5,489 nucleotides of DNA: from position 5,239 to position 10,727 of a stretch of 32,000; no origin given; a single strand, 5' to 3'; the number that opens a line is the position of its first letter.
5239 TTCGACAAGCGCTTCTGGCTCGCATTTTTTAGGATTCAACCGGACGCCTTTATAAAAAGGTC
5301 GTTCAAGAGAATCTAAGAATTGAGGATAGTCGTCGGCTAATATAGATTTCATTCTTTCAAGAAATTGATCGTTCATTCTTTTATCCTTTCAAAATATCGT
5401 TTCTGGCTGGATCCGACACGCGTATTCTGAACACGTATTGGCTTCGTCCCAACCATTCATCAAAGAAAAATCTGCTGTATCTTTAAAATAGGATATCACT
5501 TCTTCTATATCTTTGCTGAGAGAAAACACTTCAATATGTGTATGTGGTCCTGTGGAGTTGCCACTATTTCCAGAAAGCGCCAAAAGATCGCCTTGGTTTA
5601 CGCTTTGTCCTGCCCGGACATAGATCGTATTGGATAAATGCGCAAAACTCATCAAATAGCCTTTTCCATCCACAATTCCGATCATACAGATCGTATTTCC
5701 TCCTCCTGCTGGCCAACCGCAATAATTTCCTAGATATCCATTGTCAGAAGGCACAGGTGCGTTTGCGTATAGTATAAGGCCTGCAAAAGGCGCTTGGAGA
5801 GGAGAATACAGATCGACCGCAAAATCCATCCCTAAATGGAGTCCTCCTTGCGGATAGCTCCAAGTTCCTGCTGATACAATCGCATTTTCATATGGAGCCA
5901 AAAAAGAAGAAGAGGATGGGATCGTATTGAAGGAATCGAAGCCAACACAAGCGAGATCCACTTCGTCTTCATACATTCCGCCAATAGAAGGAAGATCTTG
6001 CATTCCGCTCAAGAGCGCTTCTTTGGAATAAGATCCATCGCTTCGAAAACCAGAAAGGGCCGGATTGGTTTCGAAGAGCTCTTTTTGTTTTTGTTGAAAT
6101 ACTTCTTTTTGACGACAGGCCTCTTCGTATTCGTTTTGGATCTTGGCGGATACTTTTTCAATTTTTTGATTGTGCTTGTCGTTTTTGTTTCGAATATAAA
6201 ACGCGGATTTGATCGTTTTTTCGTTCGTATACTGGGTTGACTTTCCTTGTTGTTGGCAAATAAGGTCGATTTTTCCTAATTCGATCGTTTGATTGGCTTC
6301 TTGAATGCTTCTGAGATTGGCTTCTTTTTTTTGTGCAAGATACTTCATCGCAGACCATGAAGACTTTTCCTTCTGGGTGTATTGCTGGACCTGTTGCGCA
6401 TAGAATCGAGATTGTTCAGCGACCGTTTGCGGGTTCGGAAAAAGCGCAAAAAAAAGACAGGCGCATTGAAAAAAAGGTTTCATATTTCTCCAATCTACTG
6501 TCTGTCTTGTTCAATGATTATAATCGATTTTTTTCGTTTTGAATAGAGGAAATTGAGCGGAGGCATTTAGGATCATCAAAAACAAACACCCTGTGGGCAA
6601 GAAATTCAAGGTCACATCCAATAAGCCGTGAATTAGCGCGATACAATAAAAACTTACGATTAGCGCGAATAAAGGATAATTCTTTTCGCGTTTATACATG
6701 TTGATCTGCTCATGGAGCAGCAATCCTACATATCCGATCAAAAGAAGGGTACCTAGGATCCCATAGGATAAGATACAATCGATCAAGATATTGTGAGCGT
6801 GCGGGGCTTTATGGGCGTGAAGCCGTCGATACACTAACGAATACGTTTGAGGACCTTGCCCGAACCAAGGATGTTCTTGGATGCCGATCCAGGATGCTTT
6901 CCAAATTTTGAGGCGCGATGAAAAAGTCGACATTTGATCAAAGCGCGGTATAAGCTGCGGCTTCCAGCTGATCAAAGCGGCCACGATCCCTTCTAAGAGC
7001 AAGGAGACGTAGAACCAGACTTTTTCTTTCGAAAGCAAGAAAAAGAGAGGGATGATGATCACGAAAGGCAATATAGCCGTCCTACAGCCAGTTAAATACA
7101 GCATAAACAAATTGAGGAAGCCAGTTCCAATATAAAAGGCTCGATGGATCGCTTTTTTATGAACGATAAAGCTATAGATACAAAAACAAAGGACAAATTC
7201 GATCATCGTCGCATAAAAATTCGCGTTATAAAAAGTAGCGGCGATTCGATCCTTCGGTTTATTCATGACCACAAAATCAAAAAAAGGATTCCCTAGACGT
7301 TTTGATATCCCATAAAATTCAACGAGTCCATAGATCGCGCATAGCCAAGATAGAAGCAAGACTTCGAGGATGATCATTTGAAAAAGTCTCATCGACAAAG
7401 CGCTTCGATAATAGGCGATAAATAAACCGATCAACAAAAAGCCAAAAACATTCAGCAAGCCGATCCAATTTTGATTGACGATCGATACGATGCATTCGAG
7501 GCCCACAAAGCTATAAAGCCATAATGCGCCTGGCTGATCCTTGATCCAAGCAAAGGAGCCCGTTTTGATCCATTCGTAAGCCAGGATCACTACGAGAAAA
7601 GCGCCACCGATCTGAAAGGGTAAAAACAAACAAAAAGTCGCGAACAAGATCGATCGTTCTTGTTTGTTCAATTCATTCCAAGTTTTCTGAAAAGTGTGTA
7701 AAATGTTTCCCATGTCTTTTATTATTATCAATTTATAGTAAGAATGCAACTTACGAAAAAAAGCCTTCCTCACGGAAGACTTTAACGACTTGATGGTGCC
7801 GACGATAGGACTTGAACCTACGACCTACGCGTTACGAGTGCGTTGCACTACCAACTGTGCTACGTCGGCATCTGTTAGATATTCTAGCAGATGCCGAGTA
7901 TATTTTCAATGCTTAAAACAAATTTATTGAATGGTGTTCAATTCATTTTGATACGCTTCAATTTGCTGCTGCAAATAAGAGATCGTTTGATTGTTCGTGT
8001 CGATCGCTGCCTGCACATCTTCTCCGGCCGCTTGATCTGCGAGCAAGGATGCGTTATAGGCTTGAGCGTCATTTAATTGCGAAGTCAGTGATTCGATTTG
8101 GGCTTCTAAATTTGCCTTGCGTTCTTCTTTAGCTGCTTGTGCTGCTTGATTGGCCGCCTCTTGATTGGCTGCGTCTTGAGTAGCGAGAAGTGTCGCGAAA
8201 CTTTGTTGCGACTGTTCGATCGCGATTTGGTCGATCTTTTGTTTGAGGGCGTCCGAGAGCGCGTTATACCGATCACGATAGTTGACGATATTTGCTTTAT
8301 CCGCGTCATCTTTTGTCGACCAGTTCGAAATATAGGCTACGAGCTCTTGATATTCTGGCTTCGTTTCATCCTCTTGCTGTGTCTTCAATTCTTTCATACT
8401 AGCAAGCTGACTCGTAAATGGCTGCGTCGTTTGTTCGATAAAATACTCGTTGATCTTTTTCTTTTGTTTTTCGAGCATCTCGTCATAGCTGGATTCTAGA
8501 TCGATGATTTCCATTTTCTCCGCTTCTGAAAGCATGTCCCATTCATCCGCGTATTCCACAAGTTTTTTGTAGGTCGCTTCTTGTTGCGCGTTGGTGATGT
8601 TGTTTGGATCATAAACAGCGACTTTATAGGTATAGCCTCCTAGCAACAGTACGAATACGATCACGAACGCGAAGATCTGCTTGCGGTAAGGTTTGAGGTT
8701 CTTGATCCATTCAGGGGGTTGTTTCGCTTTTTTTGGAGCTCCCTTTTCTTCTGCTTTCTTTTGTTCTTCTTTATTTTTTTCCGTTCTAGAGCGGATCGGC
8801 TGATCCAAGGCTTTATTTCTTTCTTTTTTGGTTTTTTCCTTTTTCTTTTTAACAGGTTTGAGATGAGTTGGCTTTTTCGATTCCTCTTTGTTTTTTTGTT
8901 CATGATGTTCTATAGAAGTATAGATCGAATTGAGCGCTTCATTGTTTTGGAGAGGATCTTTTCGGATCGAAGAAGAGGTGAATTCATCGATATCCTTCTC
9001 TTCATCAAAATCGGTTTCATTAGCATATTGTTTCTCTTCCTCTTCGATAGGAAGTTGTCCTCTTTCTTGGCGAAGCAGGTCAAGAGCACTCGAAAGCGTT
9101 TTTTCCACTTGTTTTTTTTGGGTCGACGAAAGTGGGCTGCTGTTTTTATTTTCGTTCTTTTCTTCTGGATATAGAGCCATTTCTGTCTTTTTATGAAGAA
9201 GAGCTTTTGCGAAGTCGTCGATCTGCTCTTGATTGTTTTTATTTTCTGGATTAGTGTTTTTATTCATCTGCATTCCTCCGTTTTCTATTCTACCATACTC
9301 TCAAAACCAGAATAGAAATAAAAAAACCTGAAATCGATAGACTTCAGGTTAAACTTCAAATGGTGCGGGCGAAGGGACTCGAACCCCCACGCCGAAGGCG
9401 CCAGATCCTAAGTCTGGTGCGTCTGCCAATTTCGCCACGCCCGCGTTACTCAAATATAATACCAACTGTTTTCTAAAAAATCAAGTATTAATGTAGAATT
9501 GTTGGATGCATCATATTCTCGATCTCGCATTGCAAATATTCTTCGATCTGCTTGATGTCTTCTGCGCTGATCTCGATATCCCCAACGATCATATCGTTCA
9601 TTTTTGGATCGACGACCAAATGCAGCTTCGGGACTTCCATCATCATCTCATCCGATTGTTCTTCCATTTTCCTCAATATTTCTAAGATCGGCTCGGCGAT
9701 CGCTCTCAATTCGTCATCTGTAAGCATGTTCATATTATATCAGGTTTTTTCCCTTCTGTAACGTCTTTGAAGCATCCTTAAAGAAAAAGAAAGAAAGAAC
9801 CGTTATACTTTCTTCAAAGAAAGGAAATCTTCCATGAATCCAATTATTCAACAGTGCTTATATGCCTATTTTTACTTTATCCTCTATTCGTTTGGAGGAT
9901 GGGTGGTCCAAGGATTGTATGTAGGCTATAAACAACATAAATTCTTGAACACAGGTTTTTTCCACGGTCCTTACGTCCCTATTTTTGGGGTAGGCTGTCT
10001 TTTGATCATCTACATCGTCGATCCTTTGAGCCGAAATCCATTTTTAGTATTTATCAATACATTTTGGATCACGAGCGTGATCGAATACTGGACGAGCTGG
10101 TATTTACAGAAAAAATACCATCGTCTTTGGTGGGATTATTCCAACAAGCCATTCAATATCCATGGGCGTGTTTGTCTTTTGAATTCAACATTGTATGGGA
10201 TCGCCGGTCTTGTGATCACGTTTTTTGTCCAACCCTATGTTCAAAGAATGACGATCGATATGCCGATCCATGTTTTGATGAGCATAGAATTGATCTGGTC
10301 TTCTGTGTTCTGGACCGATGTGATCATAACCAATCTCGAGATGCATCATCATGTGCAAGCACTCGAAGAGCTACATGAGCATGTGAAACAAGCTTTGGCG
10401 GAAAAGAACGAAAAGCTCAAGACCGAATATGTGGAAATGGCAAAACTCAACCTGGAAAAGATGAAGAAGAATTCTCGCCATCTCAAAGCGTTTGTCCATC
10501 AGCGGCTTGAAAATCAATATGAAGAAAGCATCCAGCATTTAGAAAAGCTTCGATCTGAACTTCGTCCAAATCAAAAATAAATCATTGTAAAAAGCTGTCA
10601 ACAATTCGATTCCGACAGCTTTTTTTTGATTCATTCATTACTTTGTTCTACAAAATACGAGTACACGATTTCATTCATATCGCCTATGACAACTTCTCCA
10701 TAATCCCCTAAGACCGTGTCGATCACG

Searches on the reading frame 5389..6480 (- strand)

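Call 99: search_protein_families(library=pfam, proteins=[window:5389-6480:-], max_evalue=0.00001)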
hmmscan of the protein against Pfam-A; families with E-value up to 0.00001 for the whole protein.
window:5389-6480:- (363 aa): 1 family
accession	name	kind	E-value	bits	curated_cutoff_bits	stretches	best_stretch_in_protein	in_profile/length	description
PF01551.29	Peptidase_M23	-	4.9e-15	55.9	28.7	1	215-320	3-89/96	Peptidase family M23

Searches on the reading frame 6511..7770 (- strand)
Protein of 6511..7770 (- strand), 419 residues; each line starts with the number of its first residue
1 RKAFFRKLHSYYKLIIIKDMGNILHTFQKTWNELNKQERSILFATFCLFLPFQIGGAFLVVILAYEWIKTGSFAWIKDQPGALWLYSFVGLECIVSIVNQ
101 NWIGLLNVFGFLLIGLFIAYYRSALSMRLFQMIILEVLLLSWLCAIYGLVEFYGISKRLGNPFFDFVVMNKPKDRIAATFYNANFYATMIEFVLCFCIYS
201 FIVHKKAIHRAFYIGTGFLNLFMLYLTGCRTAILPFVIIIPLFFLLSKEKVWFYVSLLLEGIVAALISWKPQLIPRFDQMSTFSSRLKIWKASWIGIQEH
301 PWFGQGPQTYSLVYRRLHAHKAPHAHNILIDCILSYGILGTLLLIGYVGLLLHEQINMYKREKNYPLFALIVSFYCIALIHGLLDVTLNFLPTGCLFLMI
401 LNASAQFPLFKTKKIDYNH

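Call 99: search_protein_families(library=pfam, proteins=[window:6511-7770:-], max_evalue=0.00001)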
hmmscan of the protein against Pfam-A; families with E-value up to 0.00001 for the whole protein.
window:6511-7770:- (419 aa): 1 family
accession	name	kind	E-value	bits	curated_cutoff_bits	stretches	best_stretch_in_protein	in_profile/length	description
PF04932.20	Wzy_C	-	1.5e-19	70.7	31.7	1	218-345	4-149/149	O-Antigen ligase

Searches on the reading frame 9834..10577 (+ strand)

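Call 99: search_protein_families(library=pfam, proteins=[window:9834-10577:+], max_evalue=0.00001)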
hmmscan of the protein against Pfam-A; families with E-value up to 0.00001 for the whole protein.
window:9834-10577:+ (248 aa): 1 family
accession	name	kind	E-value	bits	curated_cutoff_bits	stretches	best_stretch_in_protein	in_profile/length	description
PF06541.16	ABC_trans_CmpB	-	8.7e-41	140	25.9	1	13-166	1-150/151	Putative ABC-transporter type IV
